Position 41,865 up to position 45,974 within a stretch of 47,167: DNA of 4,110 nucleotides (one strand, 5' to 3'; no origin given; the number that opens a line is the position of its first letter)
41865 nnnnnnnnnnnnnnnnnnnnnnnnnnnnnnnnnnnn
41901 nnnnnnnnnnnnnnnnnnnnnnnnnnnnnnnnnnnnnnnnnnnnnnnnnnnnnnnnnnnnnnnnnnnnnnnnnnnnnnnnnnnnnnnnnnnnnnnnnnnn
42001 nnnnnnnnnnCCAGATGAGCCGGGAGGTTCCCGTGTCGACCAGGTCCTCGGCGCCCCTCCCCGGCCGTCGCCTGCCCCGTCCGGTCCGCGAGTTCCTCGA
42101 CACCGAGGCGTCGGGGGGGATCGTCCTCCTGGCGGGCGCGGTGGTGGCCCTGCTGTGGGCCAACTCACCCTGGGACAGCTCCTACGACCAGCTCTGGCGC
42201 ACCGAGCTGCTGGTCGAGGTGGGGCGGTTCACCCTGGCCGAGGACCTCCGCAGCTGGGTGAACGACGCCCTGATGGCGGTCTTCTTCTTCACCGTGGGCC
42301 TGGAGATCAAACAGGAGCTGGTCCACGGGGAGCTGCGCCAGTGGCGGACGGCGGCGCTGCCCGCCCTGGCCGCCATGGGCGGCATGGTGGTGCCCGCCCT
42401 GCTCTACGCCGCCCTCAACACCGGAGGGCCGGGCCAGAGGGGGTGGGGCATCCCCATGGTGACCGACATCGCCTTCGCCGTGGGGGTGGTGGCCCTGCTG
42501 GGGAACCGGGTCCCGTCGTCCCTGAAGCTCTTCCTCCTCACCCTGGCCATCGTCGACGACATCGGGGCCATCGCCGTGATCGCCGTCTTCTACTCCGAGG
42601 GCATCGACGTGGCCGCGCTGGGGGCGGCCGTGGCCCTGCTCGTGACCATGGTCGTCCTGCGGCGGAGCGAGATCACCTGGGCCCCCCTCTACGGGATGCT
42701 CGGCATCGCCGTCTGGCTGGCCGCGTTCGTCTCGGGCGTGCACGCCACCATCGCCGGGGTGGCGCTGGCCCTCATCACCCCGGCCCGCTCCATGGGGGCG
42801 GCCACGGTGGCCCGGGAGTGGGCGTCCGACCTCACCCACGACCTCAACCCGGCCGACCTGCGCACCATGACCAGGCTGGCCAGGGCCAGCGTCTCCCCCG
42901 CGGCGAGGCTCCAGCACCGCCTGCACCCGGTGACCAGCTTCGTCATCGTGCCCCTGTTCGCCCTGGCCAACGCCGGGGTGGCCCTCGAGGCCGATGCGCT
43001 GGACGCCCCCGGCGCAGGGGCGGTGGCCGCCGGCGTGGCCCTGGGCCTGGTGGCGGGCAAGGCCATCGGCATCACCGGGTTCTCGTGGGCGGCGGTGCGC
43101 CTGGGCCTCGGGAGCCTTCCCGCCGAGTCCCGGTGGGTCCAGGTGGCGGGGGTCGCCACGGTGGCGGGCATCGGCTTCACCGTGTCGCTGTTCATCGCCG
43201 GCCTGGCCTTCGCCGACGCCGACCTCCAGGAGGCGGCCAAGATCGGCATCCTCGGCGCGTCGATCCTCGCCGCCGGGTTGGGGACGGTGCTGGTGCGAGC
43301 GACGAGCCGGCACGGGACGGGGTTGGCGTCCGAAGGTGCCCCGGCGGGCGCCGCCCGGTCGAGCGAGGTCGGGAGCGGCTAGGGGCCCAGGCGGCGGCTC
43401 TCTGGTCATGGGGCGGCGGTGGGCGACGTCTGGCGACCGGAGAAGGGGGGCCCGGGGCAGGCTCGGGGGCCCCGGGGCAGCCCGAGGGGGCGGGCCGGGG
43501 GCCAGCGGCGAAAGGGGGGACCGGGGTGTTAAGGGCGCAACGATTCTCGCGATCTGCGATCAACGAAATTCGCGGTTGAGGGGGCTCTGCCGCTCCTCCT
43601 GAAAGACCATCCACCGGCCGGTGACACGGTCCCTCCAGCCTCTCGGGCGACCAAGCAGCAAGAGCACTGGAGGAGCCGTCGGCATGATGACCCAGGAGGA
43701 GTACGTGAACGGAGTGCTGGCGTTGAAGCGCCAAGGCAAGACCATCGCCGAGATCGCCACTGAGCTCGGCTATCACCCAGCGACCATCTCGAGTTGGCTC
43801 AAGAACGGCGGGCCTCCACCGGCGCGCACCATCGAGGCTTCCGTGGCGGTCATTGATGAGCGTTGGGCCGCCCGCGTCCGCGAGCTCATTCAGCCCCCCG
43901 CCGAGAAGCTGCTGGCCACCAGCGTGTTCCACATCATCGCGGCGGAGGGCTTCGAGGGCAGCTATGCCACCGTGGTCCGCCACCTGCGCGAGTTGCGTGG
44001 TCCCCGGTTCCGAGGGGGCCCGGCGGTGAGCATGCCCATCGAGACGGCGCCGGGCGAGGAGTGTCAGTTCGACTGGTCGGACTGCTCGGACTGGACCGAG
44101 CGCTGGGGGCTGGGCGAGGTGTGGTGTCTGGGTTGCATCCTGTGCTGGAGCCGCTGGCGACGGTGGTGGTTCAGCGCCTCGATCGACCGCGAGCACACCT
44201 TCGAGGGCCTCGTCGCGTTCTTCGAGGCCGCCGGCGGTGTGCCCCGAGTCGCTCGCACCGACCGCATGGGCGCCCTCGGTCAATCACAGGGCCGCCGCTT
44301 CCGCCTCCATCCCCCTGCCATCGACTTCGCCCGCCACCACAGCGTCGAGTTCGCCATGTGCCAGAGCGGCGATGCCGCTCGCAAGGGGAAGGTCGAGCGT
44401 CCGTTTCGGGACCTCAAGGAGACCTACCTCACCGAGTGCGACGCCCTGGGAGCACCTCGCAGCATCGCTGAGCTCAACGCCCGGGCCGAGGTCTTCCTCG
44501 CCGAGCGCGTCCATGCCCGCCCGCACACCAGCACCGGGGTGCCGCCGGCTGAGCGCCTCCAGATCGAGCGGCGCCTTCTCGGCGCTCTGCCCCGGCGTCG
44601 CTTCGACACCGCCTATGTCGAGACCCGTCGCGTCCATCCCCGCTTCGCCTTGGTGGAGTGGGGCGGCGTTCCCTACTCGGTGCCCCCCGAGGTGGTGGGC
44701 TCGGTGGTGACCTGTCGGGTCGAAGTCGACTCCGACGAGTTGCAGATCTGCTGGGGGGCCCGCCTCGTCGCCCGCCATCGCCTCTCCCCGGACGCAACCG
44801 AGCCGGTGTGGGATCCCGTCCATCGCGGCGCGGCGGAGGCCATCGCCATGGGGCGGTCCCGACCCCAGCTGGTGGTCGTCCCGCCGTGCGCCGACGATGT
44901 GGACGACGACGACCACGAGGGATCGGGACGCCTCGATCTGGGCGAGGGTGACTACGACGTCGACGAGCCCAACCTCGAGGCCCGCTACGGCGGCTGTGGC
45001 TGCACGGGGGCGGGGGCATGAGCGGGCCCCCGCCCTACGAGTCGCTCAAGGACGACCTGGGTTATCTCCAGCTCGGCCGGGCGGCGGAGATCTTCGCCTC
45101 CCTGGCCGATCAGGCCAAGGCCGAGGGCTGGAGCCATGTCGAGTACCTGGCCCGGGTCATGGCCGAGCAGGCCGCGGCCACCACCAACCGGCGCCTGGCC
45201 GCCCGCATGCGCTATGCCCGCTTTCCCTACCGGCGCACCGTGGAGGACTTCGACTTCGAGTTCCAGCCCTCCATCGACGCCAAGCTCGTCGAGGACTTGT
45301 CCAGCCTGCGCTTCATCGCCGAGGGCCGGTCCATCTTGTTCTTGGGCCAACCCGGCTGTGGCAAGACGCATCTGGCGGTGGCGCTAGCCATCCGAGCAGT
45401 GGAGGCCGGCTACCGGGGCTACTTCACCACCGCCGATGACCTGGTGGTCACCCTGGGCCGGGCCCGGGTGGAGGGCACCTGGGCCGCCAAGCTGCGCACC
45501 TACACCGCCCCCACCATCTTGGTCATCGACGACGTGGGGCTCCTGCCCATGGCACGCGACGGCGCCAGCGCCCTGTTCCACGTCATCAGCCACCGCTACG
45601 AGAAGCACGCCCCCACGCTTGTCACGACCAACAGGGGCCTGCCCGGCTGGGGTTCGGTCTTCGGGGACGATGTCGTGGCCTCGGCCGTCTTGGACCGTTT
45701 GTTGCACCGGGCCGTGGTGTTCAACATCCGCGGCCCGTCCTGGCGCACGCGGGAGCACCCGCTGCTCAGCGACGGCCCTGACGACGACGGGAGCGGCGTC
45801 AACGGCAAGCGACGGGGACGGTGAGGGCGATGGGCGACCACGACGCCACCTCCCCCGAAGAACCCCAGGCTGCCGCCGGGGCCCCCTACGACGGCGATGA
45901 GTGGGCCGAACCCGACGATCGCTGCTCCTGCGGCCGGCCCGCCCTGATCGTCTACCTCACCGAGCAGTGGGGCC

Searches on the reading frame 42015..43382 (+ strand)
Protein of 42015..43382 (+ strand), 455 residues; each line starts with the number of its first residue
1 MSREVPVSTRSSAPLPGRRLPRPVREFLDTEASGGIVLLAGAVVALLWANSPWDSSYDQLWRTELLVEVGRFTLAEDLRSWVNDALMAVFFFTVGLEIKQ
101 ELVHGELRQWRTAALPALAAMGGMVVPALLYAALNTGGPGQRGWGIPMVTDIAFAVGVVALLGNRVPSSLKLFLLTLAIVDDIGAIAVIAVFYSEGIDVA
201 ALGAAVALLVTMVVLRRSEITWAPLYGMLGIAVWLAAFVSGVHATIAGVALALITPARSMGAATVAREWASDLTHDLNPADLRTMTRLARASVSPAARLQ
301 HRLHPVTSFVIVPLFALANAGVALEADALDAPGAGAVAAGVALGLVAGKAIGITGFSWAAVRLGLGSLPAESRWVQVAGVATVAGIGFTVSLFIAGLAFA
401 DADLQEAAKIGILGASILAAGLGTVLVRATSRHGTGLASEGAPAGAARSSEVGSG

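Call 26: search_protein_families(library=pfam, proteins=[window:42015-43382:+], max_evalue=0.01)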
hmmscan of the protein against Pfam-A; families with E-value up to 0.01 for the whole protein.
window:42015-43382:+ (455 aa): 1 family
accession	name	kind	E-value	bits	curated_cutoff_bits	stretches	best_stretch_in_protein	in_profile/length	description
PF06965.17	Na_H_antiport_1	-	1.4e-144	482.1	23.5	1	26-426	2-373/374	Na+/H+ antiporter 1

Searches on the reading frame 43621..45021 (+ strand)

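Call 26: search_protein_families(library=pfam, proteins=[window:43621-45021:+], max_evalue=0.01)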
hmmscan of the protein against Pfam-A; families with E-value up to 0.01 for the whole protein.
window:43621-45021:+ (466 aa): 8 families
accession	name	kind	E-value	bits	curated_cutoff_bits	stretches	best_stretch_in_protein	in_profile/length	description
PF22483.2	Mu-transpos_C_2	-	1.4e-11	44.3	27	1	323-392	1-67/73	Mu transposase, C-terminal domain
PF13384.12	HTH_23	-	6.7e-05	23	24.6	1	32-66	10-47/50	Homeodomain-like domain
PF13936.12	HTH_38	-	7.5e-05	22.8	27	1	34-57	15-38/44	Helix-turn-helix domain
PF01381.28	HTH_3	-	0.00024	21.5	23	1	34-72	4-42/55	Helix-turn-helix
PF13518.12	HTH_28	-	0.00027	21.4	25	1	33-61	7-34/52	Helix-turn-helix domain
PF06056.18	Terminase_5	-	0.0027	18.1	20.3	1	38-61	12-35/58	Putative ATPase subunit of terminase (gpP-like)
PF13560.12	HTH_31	-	0.0076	17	27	0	37-75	12-51/64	Helix-turn-helix domain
PF01022.26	HTH_5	-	0.0095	16.2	22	0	33-61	9-37/47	Bacterial regulatory protein, arsR family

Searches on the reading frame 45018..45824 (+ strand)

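Call 26: search_protein_families(library=pfam, proteins=[window:45018-45824:+], max_evalue=0.01)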
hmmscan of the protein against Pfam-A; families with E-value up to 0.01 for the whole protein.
window:45018-45824:+ (268 aa): 7 families
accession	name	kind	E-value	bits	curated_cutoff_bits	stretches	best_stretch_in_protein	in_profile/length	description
PF01695.23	IstB_IS21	-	4.9e-72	242.7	24.1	1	15-246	4-234/238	IstB-like ATP binding protein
PF00004.35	AAA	-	1.2e-06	29.4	21.2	1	106-206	1-110/131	ATPase family associated with various cellular activities (AAA)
PF00308.24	Bac_DnaA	-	2.2e-05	25.1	23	1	106-206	37-139/162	Bacterial DnaA ATPAse domain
PF06745.19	ATPase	-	0.00024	21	26.6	1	100-141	16-58/231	KaiC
PF13481.12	AAA_25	-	0.00033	20.8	27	1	80-127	15-57/195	AAA domain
PF20720.3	nSTAND3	-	0.00043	20.5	27.2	1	100-134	14-48/155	Novel STAND NTPase 3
PF02562.22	PhoH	-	0.0013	18.7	27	1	97-131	13-47/205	PhoH-like protein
